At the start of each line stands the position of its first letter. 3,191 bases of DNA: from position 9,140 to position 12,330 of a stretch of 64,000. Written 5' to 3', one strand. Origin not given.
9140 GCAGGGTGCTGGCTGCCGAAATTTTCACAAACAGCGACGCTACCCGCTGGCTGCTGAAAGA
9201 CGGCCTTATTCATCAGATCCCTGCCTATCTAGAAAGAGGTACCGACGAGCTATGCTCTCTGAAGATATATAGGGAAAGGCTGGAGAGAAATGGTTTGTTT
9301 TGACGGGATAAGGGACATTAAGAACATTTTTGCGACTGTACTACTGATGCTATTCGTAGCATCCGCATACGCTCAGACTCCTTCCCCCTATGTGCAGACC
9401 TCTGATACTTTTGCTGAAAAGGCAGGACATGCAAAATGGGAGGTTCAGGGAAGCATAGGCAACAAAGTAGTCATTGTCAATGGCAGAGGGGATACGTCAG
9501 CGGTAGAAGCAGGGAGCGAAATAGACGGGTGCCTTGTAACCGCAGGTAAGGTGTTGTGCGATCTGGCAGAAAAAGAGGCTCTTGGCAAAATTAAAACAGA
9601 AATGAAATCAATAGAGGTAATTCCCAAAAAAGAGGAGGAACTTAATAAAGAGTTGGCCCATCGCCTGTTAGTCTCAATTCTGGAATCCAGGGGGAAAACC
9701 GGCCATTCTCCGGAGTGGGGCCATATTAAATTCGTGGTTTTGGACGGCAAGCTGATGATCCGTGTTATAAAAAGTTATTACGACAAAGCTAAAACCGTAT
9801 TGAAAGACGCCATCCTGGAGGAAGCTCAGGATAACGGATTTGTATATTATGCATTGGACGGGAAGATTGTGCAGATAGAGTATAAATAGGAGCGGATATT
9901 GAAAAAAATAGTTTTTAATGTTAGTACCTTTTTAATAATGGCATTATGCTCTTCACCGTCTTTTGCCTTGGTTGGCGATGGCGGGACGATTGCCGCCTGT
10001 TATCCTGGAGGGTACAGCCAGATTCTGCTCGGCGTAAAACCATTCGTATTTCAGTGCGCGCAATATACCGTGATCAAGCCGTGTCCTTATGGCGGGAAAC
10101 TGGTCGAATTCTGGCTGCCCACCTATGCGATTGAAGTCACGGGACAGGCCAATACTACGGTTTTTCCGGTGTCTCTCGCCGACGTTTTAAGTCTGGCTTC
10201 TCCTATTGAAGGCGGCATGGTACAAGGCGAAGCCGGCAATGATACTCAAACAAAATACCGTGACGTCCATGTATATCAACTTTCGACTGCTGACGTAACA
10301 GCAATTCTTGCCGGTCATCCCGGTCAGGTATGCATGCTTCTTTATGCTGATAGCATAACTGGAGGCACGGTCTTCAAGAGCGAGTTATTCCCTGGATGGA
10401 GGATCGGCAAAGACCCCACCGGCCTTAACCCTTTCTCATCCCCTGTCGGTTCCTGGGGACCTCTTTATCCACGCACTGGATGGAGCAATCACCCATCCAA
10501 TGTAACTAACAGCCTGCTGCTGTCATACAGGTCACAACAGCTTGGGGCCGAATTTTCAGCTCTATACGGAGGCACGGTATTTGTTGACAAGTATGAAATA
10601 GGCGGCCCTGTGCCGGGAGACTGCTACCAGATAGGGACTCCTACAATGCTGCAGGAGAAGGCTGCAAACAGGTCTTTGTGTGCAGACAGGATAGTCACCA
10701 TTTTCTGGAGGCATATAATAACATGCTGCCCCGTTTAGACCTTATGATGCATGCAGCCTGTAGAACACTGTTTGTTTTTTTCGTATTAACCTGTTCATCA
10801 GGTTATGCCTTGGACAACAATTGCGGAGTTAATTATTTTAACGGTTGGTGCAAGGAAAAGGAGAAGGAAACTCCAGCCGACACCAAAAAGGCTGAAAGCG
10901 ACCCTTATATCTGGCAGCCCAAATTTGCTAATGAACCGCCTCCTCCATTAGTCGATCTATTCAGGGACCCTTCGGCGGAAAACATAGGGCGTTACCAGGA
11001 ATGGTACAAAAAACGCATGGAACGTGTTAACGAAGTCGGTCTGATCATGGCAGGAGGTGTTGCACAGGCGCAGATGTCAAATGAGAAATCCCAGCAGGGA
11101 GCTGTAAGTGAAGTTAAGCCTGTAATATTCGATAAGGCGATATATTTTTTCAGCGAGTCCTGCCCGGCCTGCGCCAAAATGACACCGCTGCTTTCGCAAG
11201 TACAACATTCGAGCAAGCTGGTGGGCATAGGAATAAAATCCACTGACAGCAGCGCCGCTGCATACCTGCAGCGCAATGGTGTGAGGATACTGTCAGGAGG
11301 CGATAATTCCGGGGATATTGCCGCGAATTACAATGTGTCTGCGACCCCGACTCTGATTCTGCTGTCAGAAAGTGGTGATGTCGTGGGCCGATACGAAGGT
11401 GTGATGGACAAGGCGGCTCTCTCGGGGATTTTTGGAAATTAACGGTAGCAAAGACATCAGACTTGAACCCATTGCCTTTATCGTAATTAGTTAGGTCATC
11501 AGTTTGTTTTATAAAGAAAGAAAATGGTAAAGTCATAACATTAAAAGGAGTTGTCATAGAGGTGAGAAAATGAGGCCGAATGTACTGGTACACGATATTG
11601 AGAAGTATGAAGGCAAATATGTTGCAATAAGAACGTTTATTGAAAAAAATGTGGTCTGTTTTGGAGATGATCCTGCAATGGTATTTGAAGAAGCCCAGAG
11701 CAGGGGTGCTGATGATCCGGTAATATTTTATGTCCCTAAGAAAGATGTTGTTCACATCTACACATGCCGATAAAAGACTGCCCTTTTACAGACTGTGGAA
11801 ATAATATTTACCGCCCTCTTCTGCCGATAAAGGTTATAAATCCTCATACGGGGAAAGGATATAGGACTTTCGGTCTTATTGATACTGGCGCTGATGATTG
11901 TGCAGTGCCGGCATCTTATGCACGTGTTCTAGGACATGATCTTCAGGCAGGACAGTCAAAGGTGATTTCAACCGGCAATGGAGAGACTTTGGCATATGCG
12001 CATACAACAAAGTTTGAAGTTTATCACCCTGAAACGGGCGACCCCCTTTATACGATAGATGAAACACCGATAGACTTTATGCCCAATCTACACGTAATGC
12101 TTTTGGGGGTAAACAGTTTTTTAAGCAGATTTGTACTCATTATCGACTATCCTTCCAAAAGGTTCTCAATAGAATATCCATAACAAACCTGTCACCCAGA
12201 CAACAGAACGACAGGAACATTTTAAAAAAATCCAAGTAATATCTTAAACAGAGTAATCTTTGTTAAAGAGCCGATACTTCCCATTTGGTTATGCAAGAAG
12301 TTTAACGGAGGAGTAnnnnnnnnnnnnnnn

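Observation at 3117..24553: Chimeric type IV pilus / F-G-type T4SS transfer block without a recognisable envelope-spanning core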

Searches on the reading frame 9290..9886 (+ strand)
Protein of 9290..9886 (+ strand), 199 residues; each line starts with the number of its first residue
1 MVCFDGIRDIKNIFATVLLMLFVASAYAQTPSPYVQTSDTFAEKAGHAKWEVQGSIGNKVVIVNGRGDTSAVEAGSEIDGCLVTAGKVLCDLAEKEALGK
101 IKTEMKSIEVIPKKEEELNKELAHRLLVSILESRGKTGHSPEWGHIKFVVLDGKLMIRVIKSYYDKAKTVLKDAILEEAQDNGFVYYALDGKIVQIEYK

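Call 3: search_protein_families(library=pfam, max_evalue=0.01, proteins=[window:9290-9886:+])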
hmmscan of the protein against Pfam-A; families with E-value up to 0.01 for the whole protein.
window:9290-9886:+ (199 aa): 0 families

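Call 10: search_protein_families(library=ncbifam, max_evalue=0.1, proteins=[window:9290-9886:+])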
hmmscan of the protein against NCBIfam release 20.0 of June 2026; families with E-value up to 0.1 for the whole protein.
window:9290-9886:+ (199 aa): 0 families

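Call 19: search_protein_families(library=pfam, max_evalue=10, proteins=[window:9290-9886:+])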
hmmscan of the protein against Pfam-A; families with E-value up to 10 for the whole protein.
window:9290-9886:+ (199 aa): 1 family
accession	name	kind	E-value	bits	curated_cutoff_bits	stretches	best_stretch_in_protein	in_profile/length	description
PF13207.12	AAA_17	-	0.043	14.5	27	1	81-126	22-65/136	AAA domain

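Call 48: find_homologous_proteins(query=window:9290-9886:+, max_evalue=0.001)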
Query window:9290-9886:+ (199 aa): 23 proteins with E <= 0.001 among 2650 candidates.
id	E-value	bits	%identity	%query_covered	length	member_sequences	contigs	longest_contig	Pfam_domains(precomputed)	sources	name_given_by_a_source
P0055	2.9e-125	433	100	100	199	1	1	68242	-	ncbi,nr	ncbi:MAG: hypothetical protein HQL08_00550 [Nitrospirae bacterium]|nr:hypothetical protein [Nitrospi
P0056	2.7e-93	328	77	100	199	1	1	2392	-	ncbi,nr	ncbi:MAG: hypothetical protein HQL08_16415 [Nitrospirae bacterium]|nr:hypothetical protein [Nitrospi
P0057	3.2e-65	237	63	95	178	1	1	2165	-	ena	-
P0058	3.7e-65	237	59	94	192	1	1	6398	-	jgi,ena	-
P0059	6.0e-59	216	49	95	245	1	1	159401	-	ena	-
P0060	1.5e-58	215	50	95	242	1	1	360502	-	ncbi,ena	-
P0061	4.8e-58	214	58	94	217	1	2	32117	-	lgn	-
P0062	5.3e-58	213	49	95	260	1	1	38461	-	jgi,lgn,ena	jgi:hypothetical protein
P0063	9.6e-58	213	59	94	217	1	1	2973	-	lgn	-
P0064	2.3e-57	211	48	95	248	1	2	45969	-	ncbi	-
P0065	1.4e-56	209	46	86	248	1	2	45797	-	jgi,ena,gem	-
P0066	1.9e-56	208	47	95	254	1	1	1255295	-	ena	-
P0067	1.2e-54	202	48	95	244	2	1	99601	-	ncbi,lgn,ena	-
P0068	2.3e-54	202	46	95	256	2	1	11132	-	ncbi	-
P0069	2.0e-52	195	44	95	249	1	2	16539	-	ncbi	-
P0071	1.0e-50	190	55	92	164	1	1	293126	-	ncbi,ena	-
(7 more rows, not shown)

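Call 54: predict_structure(alignment_id=A3)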
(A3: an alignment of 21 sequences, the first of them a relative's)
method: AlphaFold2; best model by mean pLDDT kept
length: 199 residues; sequences in the alignment: 21
mean_pLDDT: 69.8   pTM: 0.44
mean pLDDT of the five models: 69.8, 68.8, 67.9, 67.3, 60.2
residues with pLDDT >= 90: 28; 70-90: 90; 50-70: 28; < 50: 53
segments of 3 or more residues with pLDDT < 50: 1-46, 108-111
pLDDT, mean of each block of 10 residues (from residue 1): 44 45 37 33 50 86 85 83 80 66 51 57 82 89 87 90 88 89 91 64
secondary structure, 60 per line:
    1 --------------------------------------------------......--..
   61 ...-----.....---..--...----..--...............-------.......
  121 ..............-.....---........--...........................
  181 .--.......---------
elements in order: E51-56 E59-63 E69-73 E81-83 H92-106 H114-134 E136-140 E144-151 E154-160 H161-174 E175-181 E184-190

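Call 58: fold_search(model_id=the predicted structure, library=pdb)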
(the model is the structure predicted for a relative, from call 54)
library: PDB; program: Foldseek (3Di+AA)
matches with E <= 10: 849; with E <= 0.001: 0
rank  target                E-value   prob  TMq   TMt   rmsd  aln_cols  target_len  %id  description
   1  7muc_AF               7.4e-02  0.99  0.16  0.45   4.6        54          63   22  Legionella pneumophila Dot/Icm T4SS C1 Reconstruction (released 2021-10-06)
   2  2fm8_B                9.9e-02  0.60  0.19  0.27   9.0        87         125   14  Crystal Structure of the Salmonella Secretion Chaperone InvB in Complex with SipA (released 2006-03-21)
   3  7vnx                  1.3e-01  0.92  0.25  0.23   4.1        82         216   15  Crystal structure of TkArkI (released 2022-05-04)
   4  1xkp_B                1.6e-01  0.72  0.19  0.27   5.4        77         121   10  Crystal structure of the virulence factor YopN in complex with its heterodimeric chaperone SycN-YscB (released 2005-03-22)
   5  3my0_A                1.8e-01  0.38  0.19  0.14   5.5        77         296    8  Crystal structure of the ACVRL1 (ALK1) kinase domain bound to LDN-193189 (released 2010-07-21)
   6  6k4y_M                1.8e-01  0.20  0.18  0.17  20.6       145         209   11  CryoEM structure of sigma appropriation complex (released 2019-08-07)
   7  1k3s_A                2.1e-01  0.44  0.18  0.30   7.6        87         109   11  Type III Secretion Chaperone SigE (released 2001-11-28)
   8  5jlt_A                2.3e-01  0.33  0.18  0.28   9.5        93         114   12  The crystal structure of the bacteriophage T4 MotA C-terminal domain in complex with dsDNA reveals a novel protein-DNA (released 2017-05-03)
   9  9t2w_B                2.3e-01  0.33  0.19  0.29  10.4       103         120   11  YdhG-like domain-containing protein (Frataxin) from Listeria monocytogenes (released 2025-11-19)
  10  7muc_Af               2.8e-01  0.91  0.15  0.45   5.5        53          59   23  Legionella pneumophila Dot/Icm T4SS C1 Reconstruction (released 2021-10-06)
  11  5jlt_C                3.0e-01  0.21  0.17  0.27  10.0        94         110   14  The crystal structure of the bacteriophage T4 MotA C-terminal domain in complex with dsDNA reveals a novel protein-DNA (released 2017-05-03)
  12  2fm8_A                3.2e-01  0.44  0.19  0.25   5.0        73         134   10  Crystal Structure of the Salmonella Secretion Chaperone InvB in Complex with SipA (released 2006-03-21)
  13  5jlt_D                3.4e-01  0.25  0.18  0.29   9.8        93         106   12  The crystal structure of the bacteriophage T4 MotA C-terminal domain in complex with dsDNA reveals a novel protein-DNA (released 2017-05-03)
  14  2cdz                  3.6e-01  0.47  0.21  0.16   8.0        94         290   10  CRYSTAL STRUCTURE OF THE HUMAN P21-ACTIVATED KINASE 4 IN COMPLEX WITH CGP74514A (released 2006-02-08)
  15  3my0_E                3.8e-01  0.21  0.18  0.14   5.5        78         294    9  Crystal structure of the ACVRL1 (ALK1) kinase domain bound to LDN-193189 (released 2010-07-21)
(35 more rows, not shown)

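Call 76: find_encoding_contigs(protein=P0071, flank=10000, max_places=1)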
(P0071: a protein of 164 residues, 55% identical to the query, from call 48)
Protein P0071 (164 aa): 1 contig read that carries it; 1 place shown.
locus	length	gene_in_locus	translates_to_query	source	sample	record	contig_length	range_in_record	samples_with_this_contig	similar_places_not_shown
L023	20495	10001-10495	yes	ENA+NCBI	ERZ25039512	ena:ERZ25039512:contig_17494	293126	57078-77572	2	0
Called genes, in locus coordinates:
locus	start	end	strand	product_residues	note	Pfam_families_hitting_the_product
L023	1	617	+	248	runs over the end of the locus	-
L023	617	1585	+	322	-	-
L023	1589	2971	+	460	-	PF07963:N_methyl (faint)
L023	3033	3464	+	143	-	-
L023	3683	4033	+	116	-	-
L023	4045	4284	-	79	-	-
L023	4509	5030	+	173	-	-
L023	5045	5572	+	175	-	-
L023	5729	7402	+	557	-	PF00437:T2SSE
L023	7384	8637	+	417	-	PF00437:T2SSE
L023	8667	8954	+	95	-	-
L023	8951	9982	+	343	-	PF00437:T2SSE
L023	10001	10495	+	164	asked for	-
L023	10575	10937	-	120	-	-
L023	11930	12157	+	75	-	-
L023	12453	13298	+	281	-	PF06834:TraU (faint)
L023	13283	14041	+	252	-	PF00085:Thioredoxin (faint), PF00578:AhpC-TSA (weak), PF08534:Redoxin (weak), PF13098:Thioredoxin_2, PF13905:Thioredoxin_8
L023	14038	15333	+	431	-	-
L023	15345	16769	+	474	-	-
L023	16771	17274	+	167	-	-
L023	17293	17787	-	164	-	-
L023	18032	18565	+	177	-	PF01464:SLT (weak)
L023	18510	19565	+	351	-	PF00437:T2SSE, PF13191:AAA_16 (faint), PF13555:AAA_29 (weak)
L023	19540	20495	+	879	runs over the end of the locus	PF11130:TraC_F_IV, PF01935:DUF87, PF12846:AAA_10 (faint), PF19044:P-loop_TraG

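Call 77: find_encoding_contigs(protein=P0060, flank=10000, max_places=1)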
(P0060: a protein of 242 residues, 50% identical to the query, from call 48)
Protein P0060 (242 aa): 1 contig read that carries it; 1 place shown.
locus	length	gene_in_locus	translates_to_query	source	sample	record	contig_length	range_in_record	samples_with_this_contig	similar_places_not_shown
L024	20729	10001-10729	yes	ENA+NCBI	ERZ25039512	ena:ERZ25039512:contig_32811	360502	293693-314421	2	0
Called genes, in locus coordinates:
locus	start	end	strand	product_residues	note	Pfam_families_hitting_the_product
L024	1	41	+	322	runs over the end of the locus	-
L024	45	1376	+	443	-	-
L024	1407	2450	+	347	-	-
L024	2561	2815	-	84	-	PF06769:YoeB_toxin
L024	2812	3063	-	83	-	PF02604:PhdYeFM_antitox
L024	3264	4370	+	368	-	-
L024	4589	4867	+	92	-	-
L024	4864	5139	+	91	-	PF12441:CopG_antitoxin (weak)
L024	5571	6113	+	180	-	-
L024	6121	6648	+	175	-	-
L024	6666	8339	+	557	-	PF00437:T2SSE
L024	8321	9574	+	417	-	PF00437:T2SSE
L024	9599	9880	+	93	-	-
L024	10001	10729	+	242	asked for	-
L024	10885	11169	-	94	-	PF05016:ParE_toxin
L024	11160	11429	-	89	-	PF01402:RHH_1 (weak), PF27535:RelB3_C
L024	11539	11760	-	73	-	-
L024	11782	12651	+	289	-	-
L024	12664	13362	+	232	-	PF13728:TraF (faint), PF08534:Redoxin (weak), PF00085:Thioredoxin (faint), PF13098:Thioredoxin_2, PF13905:Thioredoxin_8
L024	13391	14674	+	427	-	-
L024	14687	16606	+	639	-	-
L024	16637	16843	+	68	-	-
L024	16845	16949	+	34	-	-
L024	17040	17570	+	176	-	-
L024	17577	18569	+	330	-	PF00437:T2SSE, PF13555:AAA_29 (weak)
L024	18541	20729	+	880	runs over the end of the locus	PF11130:TraC_F_IV (weak), PF01935:DUF87, PF12846:AAA_10 (faint), PF19044:P-loop_TraG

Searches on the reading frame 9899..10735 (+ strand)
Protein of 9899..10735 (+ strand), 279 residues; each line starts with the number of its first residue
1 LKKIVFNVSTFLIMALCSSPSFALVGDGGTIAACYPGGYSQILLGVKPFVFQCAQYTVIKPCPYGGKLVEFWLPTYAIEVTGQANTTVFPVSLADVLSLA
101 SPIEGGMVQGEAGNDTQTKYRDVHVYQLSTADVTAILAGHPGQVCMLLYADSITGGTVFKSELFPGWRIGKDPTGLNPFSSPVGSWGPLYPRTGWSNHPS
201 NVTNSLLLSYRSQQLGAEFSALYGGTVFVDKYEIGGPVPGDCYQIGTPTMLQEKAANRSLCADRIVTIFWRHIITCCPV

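Call 3: search_protein_families(library=pfam, max_evalue=0.01, proteins=[window:9899-10735:+])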
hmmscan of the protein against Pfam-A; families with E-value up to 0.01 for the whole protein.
window:9899-10735:+ (279 aa): 1 family
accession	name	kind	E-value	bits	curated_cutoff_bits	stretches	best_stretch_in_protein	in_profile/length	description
PF06834.16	TraU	-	5.4e-06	26.4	26.5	0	183-211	193-222/306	TraU protein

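Call 10: search_protein_families(library=ncbifam, max_evalue=0.1, proteins=[window:9899-10735:+])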
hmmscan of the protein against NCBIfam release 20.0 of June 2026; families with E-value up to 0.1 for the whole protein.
window:9899-10735:+ (279 aa): 0 families

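Call 41: search_dna_similar(query=window:9899-10735:+, collection=plasmids, mode=protein, max_evalue=0.01, max_rows=15)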
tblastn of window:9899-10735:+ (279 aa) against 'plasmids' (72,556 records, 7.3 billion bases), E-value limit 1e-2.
No match.

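Call 45: find_related_loci(query=A2, collection=metagenome_contigs, flank=10000)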
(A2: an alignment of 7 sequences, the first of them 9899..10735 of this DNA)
Query A2 (279 aa) in metagenome_contigs; peptide patterns used: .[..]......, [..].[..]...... (x = any residue, [..] = any of these).
61 stretches matched a pattern; 6 encode a relative of the query (tblastn E <= 1e-3); 6 distinct loci.
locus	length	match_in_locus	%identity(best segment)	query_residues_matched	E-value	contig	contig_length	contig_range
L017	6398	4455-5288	71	1-278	2e-133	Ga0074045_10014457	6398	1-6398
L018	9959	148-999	69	1-277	2e-131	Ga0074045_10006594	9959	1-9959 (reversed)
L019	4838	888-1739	67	1-277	3e-128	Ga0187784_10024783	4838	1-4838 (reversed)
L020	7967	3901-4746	67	3-277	5e-124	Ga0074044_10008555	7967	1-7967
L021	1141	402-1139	69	1-237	2e-122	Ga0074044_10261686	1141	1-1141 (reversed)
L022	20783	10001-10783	47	24-277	1e-70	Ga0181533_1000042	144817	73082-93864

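Call 66: search_solved_structures(query=A2, max_evalue=1)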
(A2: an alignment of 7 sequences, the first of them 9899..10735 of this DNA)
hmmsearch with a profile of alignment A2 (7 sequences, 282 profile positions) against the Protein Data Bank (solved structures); distinct sequences matched with E-value up to 1: 0.

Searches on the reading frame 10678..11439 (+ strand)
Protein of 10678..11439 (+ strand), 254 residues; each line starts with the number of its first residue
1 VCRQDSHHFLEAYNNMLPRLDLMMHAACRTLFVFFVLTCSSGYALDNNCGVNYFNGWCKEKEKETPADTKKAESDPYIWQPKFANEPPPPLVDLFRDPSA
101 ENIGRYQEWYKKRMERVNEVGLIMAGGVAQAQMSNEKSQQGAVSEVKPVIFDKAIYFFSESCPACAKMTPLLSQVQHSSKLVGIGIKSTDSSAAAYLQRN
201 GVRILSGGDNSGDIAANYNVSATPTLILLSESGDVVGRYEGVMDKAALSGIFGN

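Call 3: search_protein_families(library=pfam, max_evalue=0.01, proteins=[window:10678-11439:+])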
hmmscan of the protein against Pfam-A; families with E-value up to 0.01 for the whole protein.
window:10678-11439:+ (254 aa): 5 families
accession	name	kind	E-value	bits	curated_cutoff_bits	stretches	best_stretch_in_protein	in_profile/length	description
PF13905.12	Thioredoxin_8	-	5.2e-09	36.8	27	1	154-235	5-94/94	Thioredoxin-like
PF13098.12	Thioredoxin_2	-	3e-07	31.2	27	1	154-249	9-101/104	Thioredoxin-like domain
PF00085.26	Thioredoxin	-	5.1e-06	26.9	23.5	1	155-249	23-98/103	Thioredoxin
PF08534.16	Redoxin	-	6.3e-05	23.2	26.6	1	156-244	34-137/148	Redoxin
PF13728.12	TraF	-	0.0012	19.2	23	1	155-233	134-204/224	F plasmid transfer operon protein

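Call 10: search_protein_families(library=ncbifam, max_evalue=0.1, proteins=[window:10678-11439:+])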
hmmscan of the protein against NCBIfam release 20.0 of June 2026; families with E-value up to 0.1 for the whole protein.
window:10678-11439:+ (254 aa): 9 families
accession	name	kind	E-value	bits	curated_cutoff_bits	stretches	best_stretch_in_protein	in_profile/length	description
TIGR01068.1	thioredoxin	equivalog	2e-08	34.3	96.8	1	209-250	55-95/101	thioredoxin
TIGR00385.1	dsbE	subfamily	6.4e-08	32.4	123.15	1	153-248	66-163/173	DsbE family thiol:disulfide interchange protein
NF002854.0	PRK03147.1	subfamily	8.1e-06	25.8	170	1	155-249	67-166/176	thiol-disulfide oxidoreductase ResA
NF041202.1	StoA_CxxC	exception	0.00021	21.2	210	1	154-245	56-154/163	endospore biogenesis thiol-disulfide oxidoreductase StoA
TIGR02740.1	TraF-like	hypoth_equivalog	0.0089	15.3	232.25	1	146-231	164-243/276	TraF-like protein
TIGR01126.1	pdi_dom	equivalog_domain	0.081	13.2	107.2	0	209-248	58-97/105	protein disulfide-isomerase domain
TIGR02738.1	TrbB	equivalog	0.081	12.6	132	0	153-181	53-81/153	type-F conjugative transfer system pilin assembly thiol-disulfide isomerase TrbB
TIGR02187.2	PDO_seleno_TRX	equivalog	0.091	12.1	185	0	154-242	27-92/209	protein disulfide oxidoreductase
TIGR02661.1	MauD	equivalog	0.097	12.1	188.6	0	155-235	79-159/189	methylamine dehydrogenase accessory protein MauD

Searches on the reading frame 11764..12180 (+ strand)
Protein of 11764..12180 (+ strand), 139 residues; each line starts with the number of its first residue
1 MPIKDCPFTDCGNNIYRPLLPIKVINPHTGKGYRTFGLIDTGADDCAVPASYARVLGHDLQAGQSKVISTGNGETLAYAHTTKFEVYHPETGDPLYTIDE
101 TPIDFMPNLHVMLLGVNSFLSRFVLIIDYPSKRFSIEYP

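Call 4: search_protein_families(library=pfam, max_evalue=0.01, proteins=[window:11764-12180:+])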
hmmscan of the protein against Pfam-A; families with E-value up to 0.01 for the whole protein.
window:11764-12180:+ (139 aa): 2 families
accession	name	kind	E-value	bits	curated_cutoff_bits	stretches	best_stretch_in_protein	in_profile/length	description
PF13975.11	gag-asp_proteas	-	1.5e-05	25.9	28.2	1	38-82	13-58/92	gag-polyprotein putative aspartyl protease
PF13650.11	Asp_protease_2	-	0.00011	23.3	24.3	1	37-116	12-88/90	Aspartyl protease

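Call 11: search_protein_families(library=ncbifam, max_evalue=0.01, proteins=[window:11764-12180:+])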
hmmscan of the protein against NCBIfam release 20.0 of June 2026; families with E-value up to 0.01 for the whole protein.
window:11764-12180:+ (139 aa): 2 families
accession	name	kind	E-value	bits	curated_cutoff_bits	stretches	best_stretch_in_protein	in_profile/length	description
TIGR02281.1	clan_AA_DTGA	subfamily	2.6e-05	24.4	57.95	1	36-81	24-70/121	TIGR02281 family clan AA aspartic protease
TIGR03698.1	clan_AA_DTGF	subfamily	0.0013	19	57.35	1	20-131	2-104/107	clan AA aspartic protease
